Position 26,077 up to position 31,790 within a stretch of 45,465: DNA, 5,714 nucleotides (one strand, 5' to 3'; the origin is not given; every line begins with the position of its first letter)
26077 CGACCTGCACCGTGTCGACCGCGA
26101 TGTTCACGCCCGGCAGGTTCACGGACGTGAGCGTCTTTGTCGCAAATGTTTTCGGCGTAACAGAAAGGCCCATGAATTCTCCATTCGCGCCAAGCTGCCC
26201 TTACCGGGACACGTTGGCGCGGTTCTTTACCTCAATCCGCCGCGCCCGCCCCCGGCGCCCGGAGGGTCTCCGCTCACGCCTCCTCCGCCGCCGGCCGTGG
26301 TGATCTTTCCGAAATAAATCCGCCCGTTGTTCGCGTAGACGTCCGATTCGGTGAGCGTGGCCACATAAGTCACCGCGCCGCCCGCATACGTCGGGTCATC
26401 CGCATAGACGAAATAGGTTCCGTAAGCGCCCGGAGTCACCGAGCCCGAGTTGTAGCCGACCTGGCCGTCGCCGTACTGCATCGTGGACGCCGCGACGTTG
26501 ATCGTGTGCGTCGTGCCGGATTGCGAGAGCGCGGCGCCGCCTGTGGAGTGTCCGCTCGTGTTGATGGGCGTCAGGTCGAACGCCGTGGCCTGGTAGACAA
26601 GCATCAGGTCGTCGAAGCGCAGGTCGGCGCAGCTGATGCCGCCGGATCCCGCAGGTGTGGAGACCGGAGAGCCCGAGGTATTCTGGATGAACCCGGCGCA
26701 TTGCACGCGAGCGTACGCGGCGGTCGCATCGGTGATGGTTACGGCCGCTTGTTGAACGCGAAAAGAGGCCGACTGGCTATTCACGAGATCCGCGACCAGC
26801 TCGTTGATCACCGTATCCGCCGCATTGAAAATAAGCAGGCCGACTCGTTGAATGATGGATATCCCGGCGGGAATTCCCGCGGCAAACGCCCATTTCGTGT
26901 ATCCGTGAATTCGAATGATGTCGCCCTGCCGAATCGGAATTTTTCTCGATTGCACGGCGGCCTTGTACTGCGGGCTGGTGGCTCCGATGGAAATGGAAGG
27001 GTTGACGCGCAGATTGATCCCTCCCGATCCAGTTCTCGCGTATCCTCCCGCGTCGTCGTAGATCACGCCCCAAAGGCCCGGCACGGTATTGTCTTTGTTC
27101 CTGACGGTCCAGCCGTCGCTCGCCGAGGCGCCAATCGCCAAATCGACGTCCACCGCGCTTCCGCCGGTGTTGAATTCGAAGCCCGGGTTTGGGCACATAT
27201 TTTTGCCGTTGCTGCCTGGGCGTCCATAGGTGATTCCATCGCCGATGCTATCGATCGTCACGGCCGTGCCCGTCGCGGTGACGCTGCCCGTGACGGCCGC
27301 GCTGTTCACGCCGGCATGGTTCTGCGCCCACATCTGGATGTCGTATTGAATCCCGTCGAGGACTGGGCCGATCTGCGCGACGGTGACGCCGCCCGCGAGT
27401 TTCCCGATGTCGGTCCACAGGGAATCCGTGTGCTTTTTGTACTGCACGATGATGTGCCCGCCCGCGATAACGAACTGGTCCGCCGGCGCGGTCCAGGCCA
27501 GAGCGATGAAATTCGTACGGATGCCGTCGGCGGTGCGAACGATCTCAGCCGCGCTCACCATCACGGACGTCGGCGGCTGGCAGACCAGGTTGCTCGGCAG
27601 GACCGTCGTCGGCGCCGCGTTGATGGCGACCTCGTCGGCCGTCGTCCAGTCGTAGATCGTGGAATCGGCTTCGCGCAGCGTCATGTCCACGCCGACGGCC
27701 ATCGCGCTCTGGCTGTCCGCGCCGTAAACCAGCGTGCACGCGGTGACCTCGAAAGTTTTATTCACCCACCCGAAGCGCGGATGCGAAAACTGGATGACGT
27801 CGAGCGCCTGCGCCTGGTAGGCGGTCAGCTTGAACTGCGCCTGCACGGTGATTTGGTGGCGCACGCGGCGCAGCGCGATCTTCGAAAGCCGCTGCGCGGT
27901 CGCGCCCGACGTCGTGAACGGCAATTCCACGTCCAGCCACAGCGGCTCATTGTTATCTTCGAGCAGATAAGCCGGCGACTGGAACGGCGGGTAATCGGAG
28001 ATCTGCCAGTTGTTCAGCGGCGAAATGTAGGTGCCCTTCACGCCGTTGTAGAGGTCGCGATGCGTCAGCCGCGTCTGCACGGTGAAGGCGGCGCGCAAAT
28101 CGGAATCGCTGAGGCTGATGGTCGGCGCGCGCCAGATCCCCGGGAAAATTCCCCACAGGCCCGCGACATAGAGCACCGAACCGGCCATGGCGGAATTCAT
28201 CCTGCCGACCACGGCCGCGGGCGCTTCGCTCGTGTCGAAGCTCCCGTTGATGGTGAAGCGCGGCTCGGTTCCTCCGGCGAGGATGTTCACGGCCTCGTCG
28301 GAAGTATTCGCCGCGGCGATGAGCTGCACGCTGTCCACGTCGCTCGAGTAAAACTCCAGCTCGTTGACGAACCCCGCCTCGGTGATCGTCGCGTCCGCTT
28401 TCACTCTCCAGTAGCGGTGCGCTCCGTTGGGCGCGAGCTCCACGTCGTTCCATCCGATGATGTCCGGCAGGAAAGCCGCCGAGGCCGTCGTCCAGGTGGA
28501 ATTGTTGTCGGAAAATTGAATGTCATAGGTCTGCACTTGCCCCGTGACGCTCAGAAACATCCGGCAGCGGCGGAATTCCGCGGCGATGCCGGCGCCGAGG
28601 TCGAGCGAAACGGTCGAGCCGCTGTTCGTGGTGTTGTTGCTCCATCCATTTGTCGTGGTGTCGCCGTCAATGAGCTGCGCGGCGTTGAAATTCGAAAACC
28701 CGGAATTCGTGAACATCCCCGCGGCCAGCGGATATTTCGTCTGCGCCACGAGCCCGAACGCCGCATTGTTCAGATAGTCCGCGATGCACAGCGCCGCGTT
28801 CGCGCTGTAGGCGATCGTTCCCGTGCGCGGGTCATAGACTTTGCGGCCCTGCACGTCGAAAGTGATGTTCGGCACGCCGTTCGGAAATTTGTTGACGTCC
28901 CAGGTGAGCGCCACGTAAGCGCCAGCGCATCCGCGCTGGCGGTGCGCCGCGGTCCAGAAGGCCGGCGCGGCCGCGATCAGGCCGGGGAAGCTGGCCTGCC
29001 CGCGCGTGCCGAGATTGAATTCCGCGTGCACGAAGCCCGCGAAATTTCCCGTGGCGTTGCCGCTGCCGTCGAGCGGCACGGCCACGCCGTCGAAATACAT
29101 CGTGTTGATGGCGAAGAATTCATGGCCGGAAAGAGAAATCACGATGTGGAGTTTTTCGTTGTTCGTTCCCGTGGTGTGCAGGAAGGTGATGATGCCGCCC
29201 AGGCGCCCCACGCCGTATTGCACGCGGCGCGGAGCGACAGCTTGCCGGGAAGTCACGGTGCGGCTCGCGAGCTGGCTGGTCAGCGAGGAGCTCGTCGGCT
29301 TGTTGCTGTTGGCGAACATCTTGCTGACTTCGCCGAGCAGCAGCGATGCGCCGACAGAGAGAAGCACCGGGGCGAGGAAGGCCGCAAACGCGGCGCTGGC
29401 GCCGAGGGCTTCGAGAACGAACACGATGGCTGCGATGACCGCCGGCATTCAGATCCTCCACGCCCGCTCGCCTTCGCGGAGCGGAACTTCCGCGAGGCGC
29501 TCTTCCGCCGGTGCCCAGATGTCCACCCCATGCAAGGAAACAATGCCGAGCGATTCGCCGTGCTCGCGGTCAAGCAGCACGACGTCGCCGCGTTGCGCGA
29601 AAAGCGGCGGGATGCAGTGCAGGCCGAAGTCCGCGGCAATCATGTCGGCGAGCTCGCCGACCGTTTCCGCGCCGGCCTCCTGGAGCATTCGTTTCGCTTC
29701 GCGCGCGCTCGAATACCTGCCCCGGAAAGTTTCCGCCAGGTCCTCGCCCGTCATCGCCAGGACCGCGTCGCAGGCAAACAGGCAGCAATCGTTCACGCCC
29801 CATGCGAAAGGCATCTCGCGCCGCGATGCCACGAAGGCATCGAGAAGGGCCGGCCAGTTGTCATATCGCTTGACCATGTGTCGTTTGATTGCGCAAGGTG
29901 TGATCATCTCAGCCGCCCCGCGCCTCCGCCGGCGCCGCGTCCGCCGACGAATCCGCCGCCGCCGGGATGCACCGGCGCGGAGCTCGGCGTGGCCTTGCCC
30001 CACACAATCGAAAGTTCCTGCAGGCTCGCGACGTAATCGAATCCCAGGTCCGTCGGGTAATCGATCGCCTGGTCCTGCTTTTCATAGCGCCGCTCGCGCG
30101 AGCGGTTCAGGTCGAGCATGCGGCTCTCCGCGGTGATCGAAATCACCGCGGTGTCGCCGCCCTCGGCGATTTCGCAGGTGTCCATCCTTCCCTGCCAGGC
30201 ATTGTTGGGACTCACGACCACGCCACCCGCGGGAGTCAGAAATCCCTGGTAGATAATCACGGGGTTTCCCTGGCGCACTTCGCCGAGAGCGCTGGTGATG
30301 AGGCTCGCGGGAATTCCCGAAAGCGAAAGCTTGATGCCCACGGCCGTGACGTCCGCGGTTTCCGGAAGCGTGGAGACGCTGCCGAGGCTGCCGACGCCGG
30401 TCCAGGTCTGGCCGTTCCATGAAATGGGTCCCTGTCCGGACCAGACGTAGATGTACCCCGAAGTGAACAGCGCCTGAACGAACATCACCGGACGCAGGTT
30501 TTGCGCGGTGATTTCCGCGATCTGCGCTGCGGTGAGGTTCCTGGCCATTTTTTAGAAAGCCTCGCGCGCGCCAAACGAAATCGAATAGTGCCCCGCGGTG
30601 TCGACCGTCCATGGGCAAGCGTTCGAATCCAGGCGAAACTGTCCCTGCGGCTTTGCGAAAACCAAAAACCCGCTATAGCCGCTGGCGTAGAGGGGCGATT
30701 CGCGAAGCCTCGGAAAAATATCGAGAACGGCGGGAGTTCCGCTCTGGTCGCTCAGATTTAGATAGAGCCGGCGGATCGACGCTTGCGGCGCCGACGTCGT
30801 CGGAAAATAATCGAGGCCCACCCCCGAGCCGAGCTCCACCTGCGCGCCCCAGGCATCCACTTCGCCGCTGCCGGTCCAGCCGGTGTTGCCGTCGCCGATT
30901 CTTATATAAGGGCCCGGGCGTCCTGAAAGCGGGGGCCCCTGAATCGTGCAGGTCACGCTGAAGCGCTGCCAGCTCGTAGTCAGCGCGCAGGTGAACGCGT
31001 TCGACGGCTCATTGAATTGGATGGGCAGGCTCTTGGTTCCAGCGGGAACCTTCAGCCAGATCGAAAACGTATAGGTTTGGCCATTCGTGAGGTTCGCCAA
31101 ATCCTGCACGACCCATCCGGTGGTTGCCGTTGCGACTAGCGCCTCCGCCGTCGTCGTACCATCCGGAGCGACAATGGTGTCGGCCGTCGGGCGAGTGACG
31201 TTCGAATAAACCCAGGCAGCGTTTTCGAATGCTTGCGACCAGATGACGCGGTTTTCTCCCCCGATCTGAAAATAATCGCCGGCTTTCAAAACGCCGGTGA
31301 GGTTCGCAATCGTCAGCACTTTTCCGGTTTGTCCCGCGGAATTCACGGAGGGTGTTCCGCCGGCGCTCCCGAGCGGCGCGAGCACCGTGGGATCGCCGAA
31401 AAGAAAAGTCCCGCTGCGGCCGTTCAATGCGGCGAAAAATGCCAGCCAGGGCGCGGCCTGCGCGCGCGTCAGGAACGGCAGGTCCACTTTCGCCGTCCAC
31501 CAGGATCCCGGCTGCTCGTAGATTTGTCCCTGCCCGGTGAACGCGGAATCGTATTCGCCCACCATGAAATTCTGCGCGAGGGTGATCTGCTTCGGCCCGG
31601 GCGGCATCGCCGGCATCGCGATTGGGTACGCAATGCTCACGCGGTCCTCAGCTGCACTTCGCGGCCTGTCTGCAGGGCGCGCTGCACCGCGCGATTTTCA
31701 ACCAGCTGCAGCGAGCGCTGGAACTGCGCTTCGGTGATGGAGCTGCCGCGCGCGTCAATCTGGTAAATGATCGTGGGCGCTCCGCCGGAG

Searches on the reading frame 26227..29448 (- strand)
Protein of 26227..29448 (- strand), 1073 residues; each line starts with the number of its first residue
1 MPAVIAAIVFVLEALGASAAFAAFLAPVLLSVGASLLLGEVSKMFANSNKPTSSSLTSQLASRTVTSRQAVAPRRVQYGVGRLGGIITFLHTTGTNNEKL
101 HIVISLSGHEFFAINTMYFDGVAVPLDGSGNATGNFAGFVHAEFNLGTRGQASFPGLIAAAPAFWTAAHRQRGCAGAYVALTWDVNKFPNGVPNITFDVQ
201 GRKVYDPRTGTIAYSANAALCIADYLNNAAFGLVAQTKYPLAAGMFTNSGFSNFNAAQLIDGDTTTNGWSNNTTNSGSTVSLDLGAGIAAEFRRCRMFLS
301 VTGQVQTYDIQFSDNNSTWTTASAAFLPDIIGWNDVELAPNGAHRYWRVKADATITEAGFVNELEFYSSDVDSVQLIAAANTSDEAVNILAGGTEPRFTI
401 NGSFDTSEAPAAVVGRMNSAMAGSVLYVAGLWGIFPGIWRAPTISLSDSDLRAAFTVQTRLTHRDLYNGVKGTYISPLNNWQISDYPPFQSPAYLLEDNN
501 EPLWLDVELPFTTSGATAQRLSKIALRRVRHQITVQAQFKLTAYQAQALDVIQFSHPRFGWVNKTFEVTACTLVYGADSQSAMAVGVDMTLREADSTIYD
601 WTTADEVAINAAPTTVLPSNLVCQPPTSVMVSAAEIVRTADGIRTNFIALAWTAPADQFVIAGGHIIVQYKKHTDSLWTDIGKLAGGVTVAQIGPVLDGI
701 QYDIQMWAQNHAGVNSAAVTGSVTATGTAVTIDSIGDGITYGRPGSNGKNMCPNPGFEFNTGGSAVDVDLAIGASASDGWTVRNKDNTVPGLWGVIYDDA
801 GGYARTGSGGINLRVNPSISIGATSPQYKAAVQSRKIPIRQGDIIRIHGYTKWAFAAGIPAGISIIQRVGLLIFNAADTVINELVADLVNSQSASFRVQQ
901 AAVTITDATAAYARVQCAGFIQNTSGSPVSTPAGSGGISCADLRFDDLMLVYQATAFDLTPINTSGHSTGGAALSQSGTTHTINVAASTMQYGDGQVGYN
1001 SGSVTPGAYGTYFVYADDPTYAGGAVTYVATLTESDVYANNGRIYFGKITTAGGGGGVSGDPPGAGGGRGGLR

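Call 28: search_protein_families(library=phrogs, proteins=[window:26227-29448:-], max_evalue=0.001)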
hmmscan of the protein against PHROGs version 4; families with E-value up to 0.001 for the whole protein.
window:26227-29448:- (1073 aa): 3 families
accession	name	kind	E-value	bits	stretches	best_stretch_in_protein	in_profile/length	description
phrog_5616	-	tail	4.8e-86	290.8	2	369-730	270-625/873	tail fiber protein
phrog_31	-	tail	2e-43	149.5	3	369-570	556-755/1565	central tail fiber J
phrog_37728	-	unknown function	3.7e-24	85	2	72-234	43-216/1894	-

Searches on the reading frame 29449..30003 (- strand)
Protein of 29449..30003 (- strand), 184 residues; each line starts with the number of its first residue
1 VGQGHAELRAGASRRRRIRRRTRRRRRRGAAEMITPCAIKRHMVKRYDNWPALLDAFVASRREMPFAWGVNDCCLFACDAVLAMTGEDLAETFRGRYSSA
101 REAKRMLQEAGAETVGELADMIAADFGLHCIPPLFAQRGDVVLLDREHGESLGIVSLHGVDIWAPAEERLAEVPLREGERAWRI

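Call 74: search_protein_families(library=pfam, proteins=[window:29449-30003:-], max_evalue=0.01)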
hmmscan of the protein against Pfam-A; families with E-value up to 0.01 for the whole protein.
window:29449-30003:- (184 aa): 1 family
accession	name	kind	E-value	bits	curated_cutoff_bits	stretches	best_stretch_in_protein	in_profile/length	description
PF22262.2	DUF6950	-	2.2e-41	141.5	27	1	45-184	1-134/134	Domain of unknown function (DUF6950)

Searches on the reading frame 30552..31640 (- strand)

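Call 28: search_protein_families(library=phrogs, proteins=[window:30552-31640:-], max_evalue=0.001)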
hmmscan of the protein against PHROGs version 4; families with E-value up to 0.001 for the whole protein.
window:30552-31640:- (362 aa): 2 families
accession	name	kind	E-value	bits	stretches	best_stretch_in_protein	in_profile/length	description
phrog_1302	-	tail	8.4e-24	85.2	1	15-129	10-127/201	distal tail protein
phrog_5939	-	tail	2.2e-05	24.1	1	130-284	418-597/801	tail protein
